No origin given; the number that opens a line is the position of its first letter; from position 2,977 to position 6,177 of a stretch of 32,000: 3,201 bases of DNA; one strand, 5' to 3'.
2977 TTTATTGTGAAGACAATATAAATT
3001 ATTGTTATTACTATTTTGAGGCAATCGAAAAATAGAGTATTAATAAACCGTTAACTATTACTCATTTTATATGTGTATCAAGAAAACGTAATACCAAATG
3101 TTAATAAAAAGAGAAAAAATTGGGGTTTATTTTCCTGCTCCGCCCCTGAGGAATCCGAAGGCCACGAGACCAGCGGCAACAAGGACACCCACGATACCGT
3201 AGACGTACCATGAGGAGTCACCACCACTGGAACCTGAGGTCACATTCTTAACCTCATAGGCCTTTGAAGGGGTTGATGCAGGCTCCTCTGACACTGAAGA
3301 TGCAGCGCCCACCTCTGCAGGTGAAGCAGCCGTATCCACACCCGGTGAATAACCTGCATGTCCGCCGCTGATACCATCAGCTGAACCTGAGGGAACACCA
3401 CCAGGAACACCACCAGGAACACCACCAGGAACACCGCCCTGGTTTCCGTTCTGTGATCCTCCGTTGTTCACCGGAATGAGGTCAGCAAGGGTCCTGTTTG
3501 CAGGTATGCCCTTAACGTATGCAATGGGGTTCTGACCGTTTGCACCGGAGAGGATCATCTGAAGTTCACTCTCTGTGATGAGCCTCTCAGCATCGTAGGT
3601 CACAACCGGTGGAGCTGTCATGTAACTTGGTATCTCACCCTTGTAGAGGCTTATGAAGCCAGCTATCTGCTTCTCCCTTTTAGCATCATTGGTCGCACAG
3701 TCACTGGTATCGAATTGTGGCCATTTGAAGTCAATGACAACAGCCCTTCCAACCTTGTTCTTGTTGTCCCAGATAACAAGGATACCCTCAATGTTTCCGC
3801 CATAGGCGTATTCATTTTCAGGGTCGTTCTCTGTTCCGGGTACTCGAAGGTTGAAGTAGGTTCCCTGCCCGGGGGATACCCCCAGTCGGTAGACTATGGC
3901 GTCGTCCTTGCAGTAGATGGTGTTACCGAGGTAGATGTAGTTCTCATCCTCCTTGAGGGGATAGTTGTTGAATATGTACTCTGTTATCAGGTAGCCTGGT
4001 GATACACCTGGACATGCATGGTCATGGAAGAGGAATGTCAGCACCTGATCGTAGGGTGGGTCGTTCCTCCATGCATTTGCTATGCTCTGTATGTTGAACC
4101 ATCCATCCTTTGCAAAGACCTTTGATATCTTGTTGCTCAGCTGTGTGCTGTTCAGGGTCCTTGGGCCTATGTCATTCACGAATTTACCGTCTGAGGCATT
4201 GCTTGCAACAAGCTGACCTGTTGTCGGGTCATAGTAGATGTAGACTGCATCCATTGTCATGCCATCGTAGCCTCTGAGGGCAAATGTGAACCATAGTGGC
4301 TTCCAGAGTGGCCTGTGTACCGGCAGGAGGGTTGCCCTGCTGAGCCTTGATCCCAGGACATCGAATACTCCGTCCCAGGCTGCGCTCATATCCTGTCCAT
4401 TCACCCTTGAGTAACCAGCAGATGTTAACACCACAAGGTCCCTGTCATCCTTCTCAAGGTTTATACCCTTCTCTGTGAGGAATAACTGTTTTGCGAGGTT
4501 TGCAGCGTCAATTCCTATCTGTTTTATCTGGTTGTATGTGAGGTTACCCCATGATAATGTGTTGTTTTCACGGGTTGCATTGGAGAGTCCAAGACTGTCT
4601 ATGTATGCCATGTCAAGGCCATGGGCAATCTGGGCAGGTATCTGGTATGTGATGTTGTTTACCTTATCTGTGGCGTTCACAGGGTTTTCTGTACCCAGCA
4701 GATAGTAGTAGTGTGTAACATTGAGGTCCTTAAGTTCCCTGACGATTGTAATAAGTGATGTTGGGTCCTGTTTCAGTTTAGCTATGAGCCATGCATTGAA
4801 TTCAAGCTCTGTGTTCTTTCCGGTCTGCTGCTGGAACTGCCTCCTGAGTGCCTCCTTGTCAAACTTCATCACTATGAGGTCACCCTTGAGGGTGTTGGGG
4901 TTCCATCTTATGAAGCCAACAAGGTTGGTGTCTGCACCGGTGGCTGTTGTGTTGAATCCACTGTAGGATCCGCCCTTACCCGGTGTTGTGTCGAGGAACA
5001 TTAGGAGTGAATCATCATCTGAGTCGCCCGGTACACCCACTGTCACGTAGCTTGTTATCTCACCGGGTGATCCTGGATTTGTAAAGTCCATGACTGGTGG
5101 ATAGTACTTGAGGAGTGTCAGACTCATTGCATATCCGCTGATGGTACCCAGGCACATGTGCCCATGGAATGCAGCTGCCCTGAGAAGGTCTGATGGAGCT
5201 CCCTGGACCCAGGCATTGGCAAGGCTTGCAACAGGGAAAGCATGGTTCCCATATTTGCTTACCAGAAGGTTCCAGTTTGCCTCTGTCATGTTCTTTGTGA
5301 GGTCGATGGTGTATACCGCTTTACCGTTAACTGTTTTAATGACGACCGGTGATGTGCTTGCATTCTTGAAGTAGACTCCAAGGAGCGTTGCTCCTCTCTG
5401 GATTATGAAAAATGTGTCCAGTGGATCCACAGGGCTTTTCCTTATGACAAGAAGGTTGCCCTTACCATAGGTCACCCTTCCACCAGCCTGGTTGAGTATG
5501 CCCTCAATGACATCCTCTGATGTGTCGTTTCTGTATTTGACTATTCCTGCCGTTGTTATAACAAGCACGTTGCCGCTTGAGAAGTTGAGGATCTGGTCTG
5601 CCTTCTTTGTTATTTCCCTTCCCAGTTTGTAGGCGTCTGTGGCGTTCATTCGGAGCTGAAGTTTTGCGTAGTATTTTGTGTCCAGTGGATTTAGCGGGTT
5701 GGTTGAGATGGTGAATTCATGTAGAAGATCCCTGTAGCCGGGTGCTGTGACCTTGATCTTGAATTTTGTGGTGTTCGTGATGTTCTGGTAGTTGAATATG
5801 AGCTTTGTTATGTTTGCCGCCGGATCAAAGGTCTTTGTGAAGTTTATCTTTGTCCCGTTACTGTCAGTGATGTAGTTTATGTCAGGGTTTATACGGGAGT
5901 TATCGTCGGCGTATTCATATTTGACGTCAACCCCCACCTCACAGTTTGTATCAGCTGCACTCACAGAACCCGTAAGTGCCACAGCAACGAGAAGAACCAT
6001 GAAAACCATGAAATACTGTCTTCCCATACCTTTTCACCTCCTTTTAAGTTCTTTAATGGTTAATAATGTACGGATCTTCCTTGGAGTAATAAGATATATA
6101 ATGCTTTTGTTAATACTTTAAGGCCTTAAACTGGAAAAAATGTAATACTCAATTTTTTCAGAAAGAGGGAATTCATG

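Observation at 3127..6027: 966-aa surface protein carries a duplicated FmdE-like module in an apparently extracellular, heavily sequon-decorated context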

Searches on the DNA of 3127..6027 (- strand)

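Call 113: search_rna_families(sources=[L083, L082, L078, L077, L079, L081, L010, L004], threshold=gathering)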
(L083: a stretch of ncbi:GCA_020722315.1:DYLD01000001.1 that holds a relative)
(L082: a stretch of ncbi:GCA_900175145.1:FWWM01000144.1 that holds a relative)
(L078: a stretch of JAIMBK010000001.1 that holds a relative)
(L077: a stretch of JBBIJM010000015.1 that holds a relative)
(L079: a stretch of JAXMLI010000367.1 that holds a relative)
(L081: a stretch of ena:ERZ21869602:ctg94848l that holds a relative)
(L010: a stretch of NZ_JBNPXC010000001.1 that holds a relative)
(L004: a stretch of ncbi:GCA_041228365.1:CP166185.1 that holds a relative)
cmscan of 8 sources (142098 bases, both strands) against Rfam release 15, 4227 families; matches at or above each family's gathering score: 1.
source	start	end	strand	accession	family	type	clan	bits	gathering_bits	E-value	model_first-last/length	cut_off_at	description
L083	9559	9794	+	RF00174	Cobalamin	Cis-reg; riboswitch;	CL00101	106.3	31.5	2.9e-25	1-189/189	no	Cobalamin riboswitch aptamer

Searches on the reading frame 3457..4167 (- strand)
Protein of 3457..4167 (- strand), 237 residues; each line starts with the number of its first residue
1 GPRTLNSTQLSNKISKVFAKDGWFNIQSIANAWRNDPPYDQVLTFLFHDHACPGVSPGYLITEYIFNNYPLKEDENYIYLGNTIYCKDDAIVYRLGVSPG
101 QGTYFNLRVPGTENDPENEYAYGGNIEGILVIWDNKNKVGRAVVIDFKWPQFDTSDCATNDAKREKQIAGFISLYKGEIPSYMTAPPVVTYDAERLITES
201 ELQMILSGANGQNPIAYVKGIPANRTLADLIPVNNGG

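Call 8: search_protein_families(library=pfam, proteins=[window:3457-4167:-], max_evalue=10)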
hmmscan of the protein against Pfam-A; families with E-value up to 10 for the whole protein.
seq(237 aa): 1 family
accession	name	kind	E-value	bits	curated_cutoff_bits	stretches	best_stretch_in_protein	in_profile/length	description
PF02663.19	FmdE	-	5.8e-15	56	22.9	1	47-188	1-129/133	FmdE, Molybdenum formylmethanofuran dehydrogenase operon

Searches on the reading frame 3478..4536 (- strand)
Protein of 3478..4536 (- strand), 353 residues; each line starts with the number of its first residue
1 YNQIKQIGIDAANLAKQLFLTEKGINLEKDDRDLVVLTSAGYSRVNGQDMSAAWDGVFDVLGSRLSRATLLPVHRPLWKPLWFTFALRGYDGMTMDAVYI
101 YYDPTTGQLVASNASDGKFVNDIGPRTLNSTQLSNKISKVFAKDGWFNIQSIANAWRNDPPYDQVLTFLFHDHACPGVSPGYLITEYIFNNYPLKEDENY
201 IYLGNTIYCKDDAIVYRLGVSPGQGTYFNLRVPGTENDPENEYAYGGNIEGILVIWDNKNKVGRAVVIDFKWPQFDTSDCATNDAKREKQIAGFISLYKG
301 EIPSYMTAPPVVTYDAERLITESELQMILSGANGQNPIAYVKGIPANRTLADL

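Call 96: search_protein_representatives(protein=window:3478-4536:-)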
Query: 353 residues. Proteins with E-value up to 0.001 (for the whole library): 208; up to 1e-10: 141; up to 1e-30: 22. The best 150 are listed.
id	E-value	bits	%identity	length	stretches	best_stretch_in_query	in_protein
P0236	1.6e-124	432.1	42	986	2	1-350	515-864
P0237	9.3e-114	396.7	44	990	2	1-346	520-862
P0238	3.5e-108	378.4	56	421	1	35-352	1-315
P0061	4.3e-107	374.8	41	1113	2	3-353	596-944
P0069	8.4e-102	357.4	38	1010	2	3-346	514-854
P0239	1.2e-100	353.6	41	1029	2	1-352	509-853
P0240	4.4e-90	318.9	39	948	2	3-345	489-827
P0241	6.9e-73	262.3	35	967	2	1-344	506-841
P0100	2.1e-63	231.1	40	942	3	2-115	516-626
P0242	2.2e-58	214.6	34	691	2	25-280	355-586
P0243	3.3e-55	204.1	34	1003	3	25-276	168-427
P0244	9.8e-50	186.1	33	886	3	147-345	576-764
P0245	1.1e-48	182.7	31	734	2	35-281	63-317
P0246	6.3e-47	176.9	31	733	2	13-271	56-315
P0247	5.0e-43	164.1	33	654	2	13-278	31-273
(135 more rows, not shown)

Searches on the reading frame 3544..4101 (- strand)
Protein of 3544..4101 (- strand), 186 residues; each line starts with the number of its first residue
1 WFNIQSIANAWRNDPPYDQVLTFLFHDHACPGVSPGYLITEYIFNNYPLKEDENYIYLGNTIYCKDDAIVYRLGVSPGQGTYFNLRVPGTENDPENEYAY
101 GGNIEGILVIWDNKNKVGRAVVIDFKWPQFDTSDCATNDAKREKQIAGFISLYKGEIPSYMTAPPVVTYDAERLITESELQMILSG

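Call 109: search_solved_structures(query=window:3544-4101:-, max_evalue=10, show_alignments=3)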
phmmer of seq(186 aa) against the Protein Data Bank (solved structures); distinct sequences matched with E-value up to 10: 0.

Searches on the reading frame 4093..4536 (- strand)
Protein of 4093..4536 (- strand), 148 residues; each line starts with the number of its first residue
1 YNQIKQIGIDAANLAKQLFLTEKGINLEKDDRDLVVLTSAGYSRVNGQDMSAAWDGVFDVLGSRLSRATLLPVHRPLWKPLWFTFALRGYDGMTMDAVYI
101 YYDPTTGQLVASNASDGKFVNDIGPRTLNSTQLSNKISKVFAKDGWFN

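Call 104: predict_structure(alignment_id=A3)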
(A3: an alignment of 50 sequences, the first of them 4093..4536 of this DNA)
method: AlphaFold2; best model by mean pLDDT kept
length: 148 residues; sequences in the alignment: 50
mean_pLDDT: 92.2   pTM: 0.88
mean pLDDT of the five models: 92.2, 91.9, 91.5, 91.1, 90.9
residues with pLDDT >= 90: 113; 70-90: 31; 50-70: 4; < 50: 0
segments of 3 or more residues with pLDDT < 50: none
pLDDT, mean of each block of 10 residues (from residue 1): 96 98 96 94 91 97 89 88 95 94 94 93 93 89 70
secondary structure, 60 per line:
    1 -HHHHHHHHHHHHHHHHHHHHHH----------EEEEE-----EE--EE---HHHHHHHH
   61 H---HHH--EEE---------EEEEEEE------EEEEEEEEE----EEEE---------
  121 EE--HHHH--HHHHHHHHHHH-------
elements in order: H2-23 E34-38 H53-61 E70-72 E82-88 E95-103 E108-111 H125-128 H131-141

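Call 106: fold_search(model_id=the predicted structure, library=pdb)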
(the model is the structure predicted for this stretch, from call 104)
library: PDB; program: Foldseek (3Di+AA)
matches with E <= 10: 383; with E <= 0.001: 0
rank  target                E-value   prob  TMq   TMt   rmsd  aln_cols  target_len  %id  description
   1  3n1h                  4.3e-01  0.28  0.25  0.23   9.1        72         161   10  Crystal Structure of StWhy2 (released 2010-08-11)
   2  4kop_D                4.9e-01  0.30  0.24  0.25   7.3        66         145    9  Crystal Structure of WHY2 from Arabidopsis thaliana (released 2013-11-13)
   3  3r9z                  4.9e-01  0.21  0.25  0.24   9.5        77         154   12  Crystal Structure of StWhy2 K67A (form II) (released 2011-09-28)
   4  4by6_B                5.2e-01  0.20  0.12  0.11   4.2        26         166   19  Yeast Not1-Not2-Not5 complex (released 2013-10-16)
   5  3r9y                  5.5e-01  0.28  0.25  0.23   7.4        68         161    9  Crystal Structure of StWhy2 K67A (form I) (released 2011-09-28)
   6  8qys_N                5.9e-01  0.04  0.17  0.14  12.6       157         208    6  Human preholo proteasome 20S core particle (released 2024-02-21)
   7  4g2s_A                6.7e-01  0.13  0.26  0.34   7.5        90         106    6  Crystal structure of a Salmonella type III secretion system protein (released 2013-05-15)
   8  5fql_A                9.1e-01  0.08  0.17  0.07   8.8        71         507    7  Insights into Hunter syndrome from the structure of iduronate-2- sulfatase (released 2017-01-18)
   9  3ivd_A                9.1e-01  0.07  0.16  0.06  13.2        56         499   11  Putative 5'-Nucleotidase (c4898) from Escherichia Coli in complex with Uridine (released 2009-09-29)
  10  7wm7_B                9.7e-01  0.06  0.24  0.12  12.1       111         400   16  Threonyl-tRNA synthetase from Salmonella enterica in complex with an inhibitor (released 2022-04-27)
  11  5o7q_B                1.0e+00  0.14  0.16  0.23   3.4        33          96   18  Crystal structure of a single chain monellin mutant (Y65R) pH 5.5 (released 2018-01-10)
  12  2e7t_A                1.0e+00  0.09  0.16  0.10   6.4        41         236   10  Crystal structure of basic winged bean lectin in complex with a blood group trisaccharide (released 2007-06-19)
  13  4kop_B                1.1e+00  0.21  0.25  0.24   6.2        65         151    9  Crystal Structure of WHY2 from Arabidopsis thaliana (released 2013-11-13)
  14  1ax0_A                1.1e+00  0.09  0.16  0.10   6.3        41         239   15  ERYTHRINA CORALLODENDRON LECTIN IN COMPLEX WITH N-ACTYLGALACTOSAMINE (released 1998-05-06)
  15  3n35                  1.1e+00  0.09  0.16  0.10   6.3        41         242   15  Erythrina corallodendron lectin mutant (Y106G) with N-Acetylgalactosamine (released 2011-03-30)
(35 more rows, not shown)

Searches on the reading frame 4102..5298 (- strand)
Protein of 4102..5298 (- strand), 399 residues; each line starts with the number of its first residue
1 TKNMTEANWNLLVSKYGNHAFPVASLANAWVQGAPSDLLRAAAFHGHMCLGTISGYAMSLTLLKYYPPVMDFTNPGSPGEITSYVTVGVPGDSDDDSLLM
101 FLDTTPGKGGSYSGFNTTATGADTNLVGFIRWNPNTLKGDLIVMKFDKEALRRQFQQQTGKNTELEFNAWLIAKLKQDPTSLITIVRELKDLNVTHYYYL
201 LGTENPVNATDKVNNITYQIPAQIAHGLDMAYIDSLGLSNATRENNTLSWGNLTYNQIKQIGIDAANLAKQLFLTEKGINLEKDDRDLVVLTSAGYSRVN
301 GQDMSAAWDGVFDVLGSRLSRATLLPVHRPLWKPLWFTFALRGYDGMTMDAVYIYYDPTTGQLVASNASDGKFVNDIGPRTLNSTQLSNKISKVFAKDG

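Call 8: search_protein_families(library=pfam, proteins=[window:4102-5298:-], max_evalue=10)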
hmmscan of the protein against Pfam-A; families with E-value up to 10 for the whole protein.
seq(399 aa): 1 family
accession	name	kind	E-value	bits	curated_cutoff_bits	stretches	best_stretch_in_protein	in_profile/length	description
PF02663.19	FmdE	-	1.6e-11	44.9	22.9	1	44-174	1-97/133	FmdE, Molybdenum formylmethanofuran dehydrogenase operon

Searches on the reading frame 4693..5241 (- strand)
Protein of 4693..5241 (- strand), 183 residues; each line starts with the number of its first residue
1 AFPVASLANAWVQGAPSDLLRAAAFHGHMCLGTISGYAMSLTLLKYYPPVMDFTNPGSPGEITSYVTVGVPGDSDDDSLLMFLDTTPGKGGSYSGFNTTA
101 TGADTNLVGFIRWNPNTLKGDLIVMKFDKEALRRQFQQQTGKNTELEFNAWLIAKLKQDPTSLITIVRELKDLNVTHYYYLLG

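Call 110: search_solved_structures(query=window:4693-5241:-, max_evalue=10, show_alignments=3)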
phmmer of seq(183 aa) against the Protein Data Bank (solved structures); distinct sequences matched with E-value up to 10: 5.
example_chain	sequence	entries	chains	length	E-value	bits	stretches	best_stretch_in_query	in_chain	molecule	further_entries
5h7b_A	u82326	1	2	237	0.013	18.1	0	125-176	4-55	Immunoglobulin G-binding protein A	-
5h7a_C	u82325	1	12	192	0.032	16.8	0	125-176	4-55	Immunoglobulin G-binding protein A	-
5h7c_A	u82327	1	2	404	0.37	13.3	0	125-177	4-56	Immunoglobulin G-binding protein A, DHR14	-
4npf_Y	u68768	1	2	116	3.1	10.3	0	126-174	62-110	Immunoglobulin G-binding protein A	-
8eov_A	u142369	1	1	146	8.1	9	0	146-178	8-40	C2HR1_4r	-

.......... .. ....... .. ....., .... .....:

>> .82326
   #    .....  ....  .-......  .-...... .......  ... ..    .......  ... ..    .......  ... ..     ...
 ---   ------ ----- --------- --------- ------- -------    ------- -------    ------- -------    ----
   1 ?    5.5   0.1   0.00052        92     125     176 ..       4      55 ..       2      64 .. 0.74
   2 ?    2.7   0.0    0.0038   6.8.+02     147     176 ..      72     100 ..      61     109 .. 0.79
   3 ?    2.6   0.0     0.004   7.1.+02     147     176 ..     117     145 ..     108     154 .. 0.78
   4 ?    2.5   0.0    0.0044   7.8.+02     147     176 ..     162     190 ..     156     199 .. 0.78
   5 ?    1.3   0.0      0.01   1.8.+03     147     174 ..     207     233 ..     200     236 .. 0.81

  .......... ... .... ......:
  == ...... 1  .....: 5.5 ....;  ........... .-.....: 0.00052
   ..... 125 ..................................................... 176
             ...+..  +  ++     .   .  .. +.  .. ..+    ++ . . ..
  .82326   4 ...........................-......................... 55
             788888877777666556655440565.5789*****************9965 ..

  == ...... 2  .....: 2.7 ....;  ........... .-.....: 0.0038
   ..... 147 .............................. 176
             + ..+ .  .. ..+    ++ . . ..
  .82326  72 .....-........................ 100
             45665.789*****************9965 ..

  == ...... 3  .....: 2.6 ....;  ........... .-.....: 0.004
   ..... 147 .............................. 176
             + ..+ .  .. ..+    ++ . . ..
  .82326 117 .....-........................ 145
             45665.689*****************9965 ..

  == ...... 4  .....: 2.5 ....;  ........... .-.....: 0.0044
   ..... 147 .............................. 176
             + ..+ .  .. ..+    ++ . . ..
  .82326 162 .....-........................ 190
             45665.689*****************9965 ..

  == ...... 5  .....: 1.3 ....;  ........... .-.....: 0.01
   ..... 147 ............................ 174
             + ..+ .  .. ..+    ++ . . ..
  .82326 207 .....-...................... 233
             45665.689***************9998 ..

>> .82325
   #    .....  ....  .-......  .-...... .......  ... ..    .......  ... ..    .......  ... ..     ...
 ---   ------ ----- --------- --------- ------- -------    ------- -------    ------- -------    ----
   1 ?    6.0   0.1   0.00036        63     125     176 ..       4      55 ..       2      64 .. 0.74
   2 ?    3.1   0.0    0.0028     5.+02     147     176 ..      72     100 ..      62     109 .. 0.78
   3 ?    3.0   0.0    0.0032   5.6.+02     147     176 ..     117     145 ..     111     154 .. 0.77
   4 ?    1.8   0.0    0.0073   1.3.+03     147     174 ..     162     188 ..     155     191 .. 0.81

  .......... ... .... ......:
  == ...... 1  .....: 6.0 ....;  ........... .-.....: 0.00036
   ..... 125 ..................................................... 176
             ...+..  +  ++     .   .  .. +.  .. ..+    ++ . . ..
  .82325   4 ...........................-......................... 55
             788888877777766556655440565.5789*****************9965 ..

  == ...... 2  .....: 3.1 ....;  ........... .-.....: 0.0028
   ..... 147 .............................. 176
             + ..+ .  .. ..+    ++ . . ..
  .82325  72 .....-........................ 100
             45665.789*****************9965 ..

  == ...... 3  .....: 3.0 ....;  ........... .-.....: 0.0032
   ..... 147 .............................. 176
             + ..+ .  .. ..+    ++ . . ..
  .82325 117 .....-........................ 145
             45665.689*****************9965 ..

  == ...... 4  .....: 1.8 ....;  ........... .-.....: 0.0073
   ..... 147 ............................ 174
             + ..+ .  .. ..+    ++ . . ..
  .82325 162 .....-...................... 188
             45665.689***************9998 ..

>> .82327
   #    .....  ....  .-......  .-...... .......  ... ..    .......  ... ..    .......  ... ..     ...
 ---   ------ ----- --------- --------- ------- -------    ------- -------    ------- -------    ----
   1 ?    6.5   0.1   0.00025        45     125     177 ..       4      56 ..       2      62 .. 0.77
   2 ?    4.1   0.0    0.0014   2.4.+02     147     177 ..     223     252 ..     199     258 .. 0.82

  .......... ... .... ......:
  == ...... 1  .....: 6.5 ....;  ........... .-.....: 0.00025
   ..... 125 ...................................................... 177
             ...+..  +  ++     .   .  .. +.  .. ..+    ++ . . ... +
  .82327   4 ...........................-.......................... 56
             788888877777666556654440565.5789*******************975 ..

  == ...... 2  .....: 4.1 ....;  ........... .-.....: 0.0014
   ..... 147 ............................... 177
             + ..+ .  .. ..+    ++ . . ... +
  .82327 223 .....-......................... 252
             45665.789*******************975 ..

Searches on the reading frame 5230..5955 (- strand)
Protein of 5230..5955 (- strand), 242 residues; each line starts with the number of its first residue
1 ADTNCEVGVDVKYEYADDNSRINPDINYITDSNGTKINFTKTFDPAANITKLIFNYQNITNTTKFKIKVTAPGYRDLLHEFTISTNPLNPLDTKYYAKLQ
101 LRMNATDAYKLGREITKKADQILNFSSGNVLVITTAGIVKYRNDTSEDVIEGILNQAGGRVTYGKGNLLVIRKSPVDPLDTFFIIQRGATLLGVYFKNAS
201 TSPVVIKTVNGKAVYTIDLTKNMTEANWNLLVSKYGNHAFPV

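Call 8: search_protein_families(library=pfam, proteins=[window:5230-5955:-], max_evalue=10)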
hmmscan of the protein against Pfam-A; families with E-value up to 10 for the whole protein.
seq(242 aa): 1 family
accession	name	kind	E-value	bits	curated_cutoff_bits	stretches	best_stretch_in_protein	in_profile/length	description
PF07550.17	Shr-like_HID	-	0.0043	18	22.3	1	3-82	6-80/82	Heme-binding protein Shr-like, Hb-interacting domain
